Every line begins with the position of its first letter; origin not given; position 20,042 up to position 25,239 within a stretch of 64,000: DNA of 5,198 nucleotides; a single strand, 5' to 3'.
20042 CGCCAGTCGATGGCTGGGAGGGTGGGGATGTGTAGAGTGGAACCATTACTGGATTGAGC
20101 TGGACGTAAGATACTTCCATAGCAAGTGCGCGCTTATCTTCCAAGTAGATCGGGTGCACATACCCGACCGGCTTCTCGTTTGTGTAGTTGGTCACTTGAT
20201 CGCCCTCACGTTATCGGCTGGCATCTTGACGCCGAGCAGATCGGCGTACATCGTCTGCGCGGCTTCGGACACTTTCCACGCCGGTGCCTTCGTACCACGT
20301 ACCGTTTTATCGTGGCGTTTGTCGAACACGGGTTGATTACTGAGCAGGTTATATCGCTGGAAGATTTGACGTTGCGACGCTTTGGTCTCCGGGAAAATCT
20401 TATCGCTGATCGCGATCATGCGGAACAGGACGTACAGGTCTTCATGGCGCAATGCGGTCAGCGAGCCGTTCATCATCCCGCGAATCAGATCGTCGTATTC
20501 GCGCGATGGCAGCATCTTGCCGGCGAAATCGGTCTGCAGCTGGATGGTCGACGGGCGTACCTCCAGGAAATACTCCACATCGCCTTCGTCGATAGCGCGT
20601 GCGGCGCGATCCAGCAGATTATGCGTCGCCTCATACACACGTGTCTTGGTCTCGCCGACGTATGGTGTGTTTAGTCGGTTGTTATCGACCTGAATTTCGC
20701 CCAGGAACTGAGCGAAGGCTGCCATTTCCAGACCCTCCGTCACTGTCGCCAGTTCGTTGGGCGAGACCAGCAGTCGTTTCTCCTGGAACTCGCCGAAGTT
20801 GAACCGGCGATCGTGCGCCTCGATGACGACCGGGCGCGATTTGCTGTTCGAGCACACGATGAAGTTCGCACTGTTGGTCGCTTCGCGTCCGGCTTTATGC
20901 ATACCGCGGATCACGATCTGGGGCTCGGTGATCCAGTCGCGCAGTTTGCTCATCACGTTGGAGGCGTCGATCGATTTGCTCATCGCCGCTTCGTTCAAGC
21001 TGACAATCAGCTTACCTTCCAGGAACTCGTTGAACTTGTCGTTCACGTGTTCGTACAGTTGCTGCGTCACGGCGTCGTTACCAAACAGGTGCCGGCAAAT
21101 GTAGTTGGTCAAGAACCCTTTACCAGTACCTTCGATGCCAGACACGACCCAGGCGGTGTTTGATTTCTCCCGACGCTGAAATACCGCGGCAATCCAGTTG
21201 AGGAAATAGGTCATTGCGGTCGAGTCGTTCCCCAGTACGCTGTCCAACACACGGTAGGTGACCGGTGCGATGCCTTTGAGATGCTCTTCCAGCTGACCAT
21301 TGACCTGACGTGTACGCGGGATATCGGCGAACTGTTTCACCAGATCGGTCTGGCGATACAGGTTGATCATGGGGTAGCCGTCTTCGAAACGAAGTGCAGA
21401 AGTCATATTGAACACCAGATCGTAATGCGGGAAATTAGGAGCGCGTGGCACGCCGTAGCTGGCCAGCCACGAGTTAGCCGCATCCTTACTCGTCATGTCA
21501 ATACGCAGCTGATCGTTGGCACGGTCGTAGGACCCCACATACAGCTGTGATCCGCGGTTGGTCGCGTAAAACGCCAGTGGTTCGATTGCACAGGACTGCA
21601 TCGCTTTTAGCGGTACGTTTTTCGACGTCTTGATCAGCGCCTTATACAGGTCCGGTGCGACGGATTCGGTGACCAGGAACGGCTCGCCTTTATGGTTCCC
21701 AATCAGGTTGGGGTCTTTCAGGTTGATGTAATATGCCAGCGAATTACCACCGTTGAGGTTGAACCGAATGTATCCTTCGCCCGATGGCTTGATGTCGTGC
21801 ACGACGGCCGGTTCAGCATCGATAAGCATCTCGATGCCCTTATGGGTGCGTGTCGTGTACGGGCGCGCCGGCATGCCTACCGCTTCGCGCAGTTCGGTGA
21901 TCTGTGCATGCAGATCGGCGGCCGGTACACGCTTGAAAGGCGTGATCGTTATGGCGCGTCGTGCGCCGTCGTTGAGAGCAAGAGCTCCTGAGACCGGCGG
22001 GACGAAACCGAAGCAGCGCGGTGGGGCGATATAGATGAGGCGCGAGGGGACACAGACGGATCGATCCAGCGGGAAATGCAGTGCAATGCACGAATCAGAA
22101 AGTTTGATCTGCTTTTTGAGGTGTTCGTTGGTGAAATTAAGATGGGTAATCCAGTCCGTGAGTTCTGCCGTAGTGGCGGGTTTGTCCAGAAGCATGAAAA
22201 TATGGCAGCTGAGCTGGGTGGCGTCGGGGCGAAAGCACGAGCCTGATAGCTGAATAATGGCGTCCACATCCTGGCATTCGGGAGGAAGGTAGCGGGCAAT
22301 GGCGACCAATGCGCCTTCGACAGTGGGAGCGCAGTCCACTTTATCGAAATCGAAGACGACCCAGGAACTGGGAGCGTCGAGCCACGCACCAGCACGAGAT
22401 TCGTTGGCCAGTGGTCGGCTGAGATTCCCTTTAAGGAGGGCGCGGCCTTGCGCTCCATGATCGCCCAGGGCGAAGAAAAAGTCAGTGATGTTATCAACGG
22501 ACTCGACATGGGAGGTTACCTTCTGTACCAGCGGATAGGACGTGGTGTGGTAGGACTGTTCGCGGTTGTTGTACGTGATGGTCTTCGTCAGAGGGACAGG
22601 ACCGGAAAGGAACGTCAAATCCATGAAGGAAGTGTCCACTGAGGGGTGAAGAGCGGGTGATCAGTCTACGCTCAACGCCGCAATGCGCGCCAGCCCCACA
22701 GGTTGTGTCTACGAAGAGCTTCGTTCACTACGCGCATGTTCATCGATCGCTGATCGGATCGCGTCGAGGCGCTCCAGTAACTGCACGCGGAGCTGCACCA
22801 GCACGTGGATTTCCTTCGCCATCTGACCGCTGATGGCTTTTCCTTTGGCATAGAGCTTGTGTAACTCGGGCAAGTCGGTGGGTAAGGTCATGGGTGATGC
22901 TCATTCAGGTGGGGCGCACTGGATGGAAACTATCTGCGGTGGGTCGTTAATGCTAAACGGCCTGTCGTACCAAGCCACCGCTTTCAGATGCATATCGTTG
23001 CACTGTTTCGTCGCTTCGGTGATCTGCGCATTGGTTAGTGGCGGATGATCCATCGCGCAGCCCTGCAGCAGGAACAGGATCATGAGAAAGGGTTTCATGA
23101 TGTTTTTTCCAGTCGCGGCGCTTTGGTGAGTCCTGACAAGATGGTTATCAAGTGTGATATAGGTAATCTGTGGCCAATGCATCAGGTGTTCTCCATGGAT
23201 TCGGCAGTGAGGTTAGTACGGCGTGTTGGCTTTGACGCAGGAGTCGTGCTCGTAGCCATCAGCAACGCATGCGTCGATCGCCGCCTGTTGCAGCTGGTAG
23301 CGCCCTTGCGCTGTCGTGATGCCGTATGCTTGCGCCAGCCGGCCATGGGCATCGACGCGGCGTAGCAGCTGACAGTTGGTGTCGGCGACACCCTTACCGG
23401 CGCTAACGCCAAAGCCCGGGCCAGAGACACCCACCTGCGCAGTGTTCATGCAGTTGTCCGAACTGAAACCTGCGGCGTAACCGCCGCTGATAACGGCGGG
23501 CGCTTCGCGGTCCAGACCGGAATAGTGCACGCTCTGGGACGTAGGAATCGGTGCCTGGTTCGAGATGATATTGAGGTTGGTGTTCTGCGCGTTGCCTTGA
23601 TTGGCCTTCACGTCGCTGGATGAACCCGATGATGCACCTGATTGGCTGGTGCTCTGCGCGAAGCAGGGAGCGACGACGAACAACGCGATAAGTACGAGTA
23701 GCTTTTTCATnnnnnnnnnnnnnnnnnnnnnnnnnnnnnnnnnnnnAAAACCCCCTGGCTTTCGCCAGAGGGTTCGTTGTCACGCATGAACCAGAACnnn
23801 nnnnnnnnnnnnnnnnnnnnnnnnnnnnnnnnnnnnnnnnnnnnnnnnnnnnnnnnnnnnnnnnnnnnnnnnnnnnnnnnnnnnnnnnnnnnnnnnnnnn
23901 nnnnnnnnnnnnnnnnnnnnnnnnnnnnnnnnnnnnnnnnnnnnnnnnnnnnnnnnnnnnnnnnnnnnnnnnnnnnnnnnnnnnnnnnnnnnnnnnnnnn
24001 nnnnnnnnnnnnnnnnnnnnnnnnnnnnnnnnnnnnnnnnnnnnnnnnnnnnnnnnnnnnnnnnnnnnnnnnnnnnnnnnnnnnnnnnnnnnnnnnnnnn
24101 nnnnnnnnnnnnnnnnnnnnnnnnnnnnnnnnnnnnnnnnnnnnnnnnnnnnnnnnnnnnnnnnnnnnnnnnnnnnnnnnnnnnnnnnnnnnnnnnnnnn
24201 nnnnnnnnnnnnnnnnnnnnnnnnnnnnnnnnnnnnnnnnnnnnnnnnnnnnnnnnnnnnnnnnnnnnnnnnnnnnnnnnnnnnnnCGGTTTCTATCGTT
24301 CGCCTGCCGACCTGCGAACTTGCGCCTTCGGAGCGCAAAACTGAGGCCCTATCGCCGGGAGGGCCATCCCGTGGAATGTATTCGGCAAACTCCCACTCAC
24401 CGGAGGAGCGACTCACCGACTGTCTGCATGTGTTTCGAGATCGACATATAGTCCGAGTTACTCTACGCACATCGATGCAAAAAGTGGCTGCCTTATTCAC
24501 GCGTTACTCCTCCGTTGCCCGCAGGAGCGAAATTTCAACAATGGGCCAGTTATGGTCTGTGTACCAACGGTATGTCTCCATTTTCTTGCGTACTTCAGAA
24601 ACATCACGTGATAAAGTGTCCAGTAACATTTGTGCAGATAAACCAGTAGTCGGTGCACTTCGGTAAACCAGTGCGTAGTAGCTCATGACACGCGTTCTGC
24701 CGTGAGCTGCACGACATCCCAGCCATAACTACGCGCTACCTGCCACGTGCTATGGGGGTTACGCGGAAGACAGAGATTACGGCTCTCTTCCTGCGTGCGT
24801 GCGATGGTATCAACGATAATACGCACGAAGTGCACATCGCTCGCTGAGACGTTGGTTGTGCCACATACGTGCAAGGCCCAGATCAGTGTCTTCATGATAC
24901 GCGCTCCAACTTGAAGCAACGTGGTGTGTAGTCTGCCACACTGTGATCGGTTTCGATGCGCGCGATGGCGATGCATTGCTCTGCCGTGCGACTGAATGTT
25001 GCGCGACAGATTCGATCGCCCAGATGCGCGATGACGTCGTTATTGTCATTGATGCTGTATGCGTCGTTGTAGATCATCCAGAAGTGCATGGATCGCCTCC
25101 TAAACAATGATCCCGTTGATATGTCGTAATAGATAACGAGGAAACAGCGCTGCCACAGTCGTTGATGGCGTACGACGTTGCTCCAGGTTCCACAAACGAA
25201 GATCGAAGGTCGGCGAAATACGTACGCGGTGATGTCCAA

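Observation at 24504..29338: Tandem array of about 17 translationally coupled small paralogous genes occupying ~4 kb of the early arm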

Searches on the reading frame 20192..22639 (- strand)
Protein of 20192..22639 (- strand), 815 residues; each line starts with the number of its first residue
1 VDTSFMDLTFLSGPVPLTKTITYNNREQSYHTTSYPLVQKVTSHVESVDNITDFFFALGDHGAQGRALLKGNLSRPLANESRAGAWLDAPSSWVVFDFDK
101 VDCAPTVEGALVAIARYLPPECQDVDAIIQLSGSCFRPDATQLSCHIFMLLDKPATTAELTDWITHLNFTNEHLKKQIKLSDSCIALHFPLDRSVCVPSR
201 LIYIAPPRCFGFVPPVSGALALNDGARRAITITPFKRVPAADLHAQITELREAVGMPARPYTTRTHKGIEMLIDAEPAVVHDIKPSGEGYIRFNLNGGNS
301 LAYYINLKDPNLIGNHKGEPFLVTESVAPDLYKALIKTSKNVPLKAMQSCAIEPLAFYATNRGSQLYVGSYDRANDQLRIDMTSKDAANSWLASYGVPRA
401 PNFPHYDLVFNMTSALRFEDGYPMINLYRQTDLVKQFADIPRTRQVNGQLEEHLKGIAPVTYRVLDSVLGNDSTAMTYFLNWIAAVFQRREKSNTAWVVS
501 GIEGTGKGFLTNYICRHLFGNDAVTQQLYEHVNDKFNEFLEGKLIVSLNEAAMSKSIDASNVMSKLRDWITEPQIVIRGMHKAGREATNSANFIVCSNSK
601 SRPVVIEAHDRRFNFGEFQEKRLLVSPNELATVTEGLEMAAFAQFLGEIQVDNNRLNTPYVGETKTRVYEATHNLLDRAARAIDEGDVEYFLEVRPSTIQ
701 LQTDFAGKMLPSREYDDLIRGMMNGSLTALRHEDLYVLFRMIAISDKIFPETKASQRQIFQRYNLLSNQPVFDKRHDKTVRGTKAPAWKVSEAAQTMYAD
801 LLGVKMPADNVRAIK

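Call 7: search_protein_families(library=phrogs, proteins=[window:20192-22639:-], max_evalue=0.00001)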
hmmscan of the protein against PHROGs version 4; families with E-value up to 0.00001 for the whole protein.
window:20192-22639:- (815 aa): 3 families
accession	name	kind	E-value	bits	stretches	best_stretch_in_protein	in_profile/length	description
phrog_24712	-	unknown function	1e-120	405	1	6-743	1-720/801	-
phrog_1829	-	DNA, RNA and nucleotide metabolism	3.4e-18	66.2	1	465-625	475-633/772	DNA primase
phrog_1156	-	DNA, RNA and nucleotide metabolism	3.4e-15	56.6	1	463-619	527-686/855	DNA primase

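Call 14: find_related_loci(query=window:20192-22639:-, collection=viral_contigs, flank=10000)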
Query window:20192-22639:- (815 aa) in viral_contigs; peptide patterns used: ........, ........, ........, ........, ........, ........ (x = any residue, [..] = any of these).
5 stretches matched a pattern; 3 encode a relative of the query (tblastn E <= 1e-3); 3 distinct loci.
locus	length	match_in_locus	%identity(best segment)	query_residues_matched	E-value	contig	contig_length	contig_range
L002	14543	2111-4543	66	5-815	0e+0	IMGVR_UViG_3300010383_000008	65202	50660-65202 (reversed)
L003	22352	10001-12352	38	4-799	5e-167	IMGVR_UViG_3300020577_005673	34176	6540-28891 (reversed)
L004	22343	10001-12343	36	8-794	3e-154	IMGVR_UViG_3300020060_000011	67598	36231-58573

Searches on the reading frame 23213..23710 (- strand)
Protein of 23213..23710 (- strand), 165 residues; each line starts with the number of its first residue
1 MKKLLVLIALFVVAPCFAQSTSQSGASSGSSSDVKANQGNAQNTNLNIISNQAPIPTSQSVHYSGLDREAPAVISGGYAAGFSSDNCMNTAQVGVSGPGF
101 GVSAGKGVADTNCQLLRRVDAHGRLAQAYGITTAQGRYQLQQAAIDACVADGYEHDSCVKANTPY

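Call 83: search_protein_families(library=phrogs, proteins=[window:23213-23710:-], max_evalue=0.01)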
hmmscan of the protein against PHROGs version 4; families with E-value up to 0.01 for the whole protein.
window:23213-23710:- (165 aa): 1 family
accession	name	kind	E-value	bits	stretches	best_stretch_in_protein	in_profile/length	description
phrog_20531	-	unknown function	3.4e-05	24.4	1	27-122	144-242/314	-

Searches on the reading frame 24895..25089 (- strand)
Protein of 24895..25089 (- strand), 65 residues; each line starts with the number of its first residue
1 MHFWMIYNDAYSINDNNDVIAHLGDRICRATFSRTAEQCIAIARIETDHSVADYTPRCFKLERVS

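Call 40: find_homologous_proteins(query=A2, max_evalue=0.01)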
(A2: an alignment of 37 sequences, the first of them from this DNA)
Query A2 (37 sequences) (65 aa, profile of the alignment): 8 proteins with E <= 0.01 among 110 candidates.
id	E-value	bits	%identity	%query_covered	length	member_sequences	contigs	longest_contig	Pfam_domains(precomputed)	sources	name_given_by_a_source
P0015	6.9e-14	70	50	25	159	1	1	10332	-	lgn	-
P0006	4.4e-12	64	100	100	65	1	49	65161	-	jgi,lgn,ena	jgi:hypothetical protein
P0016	5.2e-7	48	-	-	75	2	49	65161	-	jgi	jgi:hypothetical protein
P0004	1.3e-6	47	-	-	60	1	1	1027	-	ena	-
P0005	1.1e-5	44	-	-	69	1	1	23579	-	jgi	jgi:hypothetical protein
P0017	2.0e-5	43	-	-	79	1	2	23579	-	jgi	jgi:hypothetical protein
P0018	8.0e-5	41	-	-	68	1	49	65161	-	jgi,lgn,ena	jgi:hypothetical protein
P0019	2.1e-3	36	-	-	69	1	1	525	-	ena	-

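Call 43: search_protein_families(library=phrogs, alignment_id=A3, max_evalue=0.01)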
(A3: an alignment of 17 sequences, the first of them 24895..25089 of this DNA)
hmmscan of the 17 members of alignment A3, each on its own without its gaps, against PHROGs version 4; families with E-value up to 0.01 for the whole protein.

A. member 1, window:24895-25089:- (65 aa): 0 families

B. families by the number of members that match (of 17 scanned): 0 families

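Call 48: predict_structure(alignment_id=A3)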
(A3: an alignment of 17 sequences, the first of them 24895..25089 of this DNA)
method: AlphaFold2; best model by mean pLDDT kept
length: 65 residues; sequences in the alignment: 17
mean_pLDDT: 89.0   pTM: 0.70
mean pLDDT of the five models: 89.0, 88.5, 88.4, 88.4, 86.8
residues with pLDDT >= 90: 33; 70-90: 32; 50-70: 0; < 50: 0
segments of 3 or more residues with pLDDT < 50: none
pLDDT, mean of each block of 10 residues (from residue 1): 91 83 89 95 87 88 90
secondary structure, 60 per line:
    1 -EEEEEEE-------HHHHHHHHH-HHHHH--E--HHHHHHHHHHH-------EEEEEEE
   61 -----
elements in order: E2-8 H16-24 H26-30 H36-46 E54-60
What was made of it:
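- On The new small-protein family itself (defined here): In the model it maps to residues 31-39, just before and into helix 36-46 (call 48).
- Fold: AlphaFold2 on g17 with the 17-paralogue alignment gives pLDDT 89 and pTM 0.70, with strand 2-8, helices 16-24, 26-30 and 36-46, and strand 54-60 (call 48). That arrangement usually needs a partner to complete a sheet (call 48).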

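Call 50: fold_search(model_id=the predicted structure, library=pdb)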
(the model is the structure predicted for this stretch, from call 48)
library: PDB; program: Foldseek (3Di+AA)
matches with E <= 10: 141; with E <= 0.001: 0
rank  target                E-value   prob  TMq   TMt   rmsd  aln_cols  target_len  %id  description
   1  2i0x                  7.9e-01  0.08  0.25  0.22   8.6        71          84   14  Hypothetical protein PF1117 from Pyrococcus furiosus (released 2006-10-10)
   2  8d3p_E                1.0e+00  0.09  0.29  0.23   7.3        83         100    7  Type I-C Cas4-Cas1-Cas2 complex bound to half-site integration intermediate (HSI) (released 2022-11-02)
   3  4pwu_D                1.4e+00  0.08  0.28  0.26   6.6        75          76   11  Crystal structure of a modulator protein MzrA (KPN_03524) from Klebsiella pneumoniae subsp. pneumoniae MGH 78578 at 2. (released 2014-06-18)
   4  7r32_B                1.6e+00  0.04  0.23  0.19  10.1        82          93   10  Carbon regulatory PII-like protein SbtB from Synechocystis sp. 6803, delta104 variant, in complex with ADP (co-crystal (released 2023-02-15)
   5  4qu7_A                1.6e+00  0.04  0.23  0.20  10.9        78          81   13  Crystal structure of a G-rich RNA sequence binding factor 1 (GRSF1) from Homo sapiens at 2.50 A resolution (released 2014-08-13)
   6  7r30_C                2.0e+00  0.04  0.24  0.20   6.2        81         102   12  Carbon regulatory PII-like protein SbtB from Synechocystis sp. 6803 in complex with ADP and AMP resulting from ADP soa (released 2023-02-15)
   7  7r2y_C                2.0e+00  0.04  0.23  0.17  10.1        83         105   10  Carbon regulatory PII-like protein SbtB from Synechocystis sp. 6803 in complex with ATP resulting from short ATP soak, (released 2023-02-15)
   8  5tbx_A                2.1e+00  0.03  0.20  0.17  10.5        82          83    8  hnRNP A18 RNA Recognition Motif (released 2017-04-12)
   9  1q4r                  2.1e+00  0.02  0.21  0.16  11.5        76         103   12  Gene Product of At3g17210 from Arabidopsis Thaliana (released 2003-11-25)
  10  4qu7_B                2.2e+00  0.04  0.27  0.24  11.7        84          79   12  Crystal structure of a G-rich RNA sequence binding factor 1 (GRSF1) from Homo sapiens at 2.50 A resolution (released 2014-08-13)
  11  7cr8_E                2.4e+00  0.06  0.28  0.23   7.7        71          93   11  Synechocystis Cas1-Cas2-prespacerL complex (released 2021-03-31)
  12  1sc4_B                2.4e+00  0.04  0.25  0.22   7.1        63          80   13  Crystal structure of the human caspase-1 C285A mutant after removal of malonate (released 2004-08-10)
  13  5o3p_C                2.8e+00  0.04  0.24  0.20   6.2        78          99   13  Carbon regulatory PII-like protein SbtB from Synechocystis sp. 6803 in Apo state, trigonal crystal form (released 2018-05-16)
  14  5h1o_A                3.0e+00  0.06  0.32  0.28   6.8        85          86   14  CRISPR-associated protein (released 2017-10-18)
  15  4pwu_A                3.0e+00  0.06  0.28  0.26   6.5        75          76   11  Crystal structure of a modulator protein MzrA (KPN_03524) from Klebsiella pneumoniae subsp. pneumoniae MGH 78578 at 2. (released 2014-06-18)
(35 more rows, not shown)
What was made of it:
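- The weak, non-significant fold neighbours are ferredoxin-like RNA- or nucleotide-binding domains: RRM, Cas2 and PII-like (call 50). Fold matches have E of 0.8 or more and TM of 0.33 or less (call 50).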

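Call 52: fold_search(model_id=the predicted structure, library=viral)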
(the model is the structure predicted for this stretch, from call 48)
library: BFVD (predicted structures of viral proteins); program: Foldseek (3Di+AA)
matches with E <= 10: 307; with E <= 0.001: 0
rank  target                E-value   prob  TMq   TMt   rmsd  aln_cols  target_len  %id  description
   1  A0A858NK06            1.6e-01  0.38  0.33  0.43   8.3        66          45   21  (no name in the UniProt tables at hand)
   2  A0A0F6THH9            2.3e-01  0.33  0.41  0.41   8.8        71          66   11  Uncharacterized protein [Sinorhizobium phage phiM9]
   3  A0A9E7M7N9            4.3e-01  0.41  0.51  0.54   6.8        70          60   16  (no name in the UniProt tables at hand)
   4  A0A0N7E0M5            4.6e-01  0.30  0.44  0.48   7.1        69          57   16  Uncharacterized protein [Lactococcus phage GE1]
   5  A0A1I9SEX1            4.6e-01  0.13  0.32  0.33   8.0        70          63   11  Uncharacterized protein [Klebsiella phage vB_KpnM_KpV52]
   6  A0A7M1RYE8            5.6e-01  0.13  0.33  0.35   8.9        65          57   11  Uncharacterized protein [uncultured phage cr116_1]
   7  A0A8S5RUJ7            5.6e-01  0.09  0.24  0.22  11.3        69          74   12  (no name in the UniProt tables at hand)
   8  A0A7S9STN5            7.4e-01  0.16  0.37  0.40   9.5        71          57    8  Uncharacterized protein [Virus NIOZ-UU157]
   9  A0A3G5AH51            7.4e-01  0.12  0.36  0.28  10.1        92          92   12  Uncharacterized protein [Sylvanvirus sp.]
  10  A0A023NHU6            7.4e-01  0.08  0.26  0.20  11.7        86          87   20  Uncharacterized protein [Dinoroseobacter phage DFL12phi1]
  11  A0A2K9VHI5            8.0e-01  0.51  0.54  0.49   5.0        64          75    6  Uncharacterized protein [Pseudomonas phage Bjorn]
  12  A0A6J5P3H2            8.5e-01  0.47  0.52  0.51   4.1        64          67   14  Uncharacterized protein [uncultured Caudovirales phage]
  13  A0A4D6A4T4            8.5e-01  0.10  0.32  0.36   5.6        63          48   13  (no name in the UniProt tables at hand)
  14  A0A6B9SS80            8.5e-01  0.07  0.27  0.29   9.6        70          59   16  DUF7336 domain-containing protein [Escherichia phage 2725-N35]
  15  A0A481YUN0            9.8e-01  0.38  0.48  0.50   4.1        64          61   11  Uncharacterized protein [Marseillevirus LCMAC102]
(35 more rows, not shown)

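Call 62: search_solved_structures(query=A3, max_evalue=10)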
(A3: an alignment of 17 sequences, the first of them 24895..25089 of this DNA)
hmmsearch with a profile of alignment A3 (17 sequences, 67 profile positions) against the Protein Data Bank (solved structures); distinct sequences matched with E-value up to 10: 1.
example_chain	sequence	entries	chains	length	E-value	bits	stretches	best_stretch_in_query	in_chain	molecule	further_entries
6z06_H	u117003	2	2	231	1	13.5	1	3-53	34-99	Fab 4G2 Heavy chain | Heavy chain of fab fragment P-4G2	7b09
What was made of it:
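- On Any known fold (PDB, BFVD): The PDB sequence-profile search gave E=1 (call 62).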

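Call 101: search_protein_families(library=ncbifam, alignment_id=A3, max_evalue=0.01)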
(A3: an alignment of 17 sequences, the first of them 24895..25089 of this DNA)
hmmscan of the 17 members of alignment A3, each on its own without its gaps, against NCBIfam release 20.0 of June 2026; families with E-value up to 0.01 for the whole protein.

A. member 1, window:24895-25089:- (65 aa): 0 families

B. families by the number of members that match (of 17 scanned): 0 families

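Call 102: search_protein_families(library=pfam, alignment_id=A3, max_evalue=0.01)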
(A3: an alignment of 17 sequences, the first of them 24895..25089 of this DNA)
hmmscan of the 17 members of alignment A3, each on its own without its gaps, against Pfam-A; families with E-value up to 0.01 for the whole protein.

A. member 1, window:24895-25089:- (65 aa): 0 families

B. families by the number of members that match (of 17 scanned): 0 families
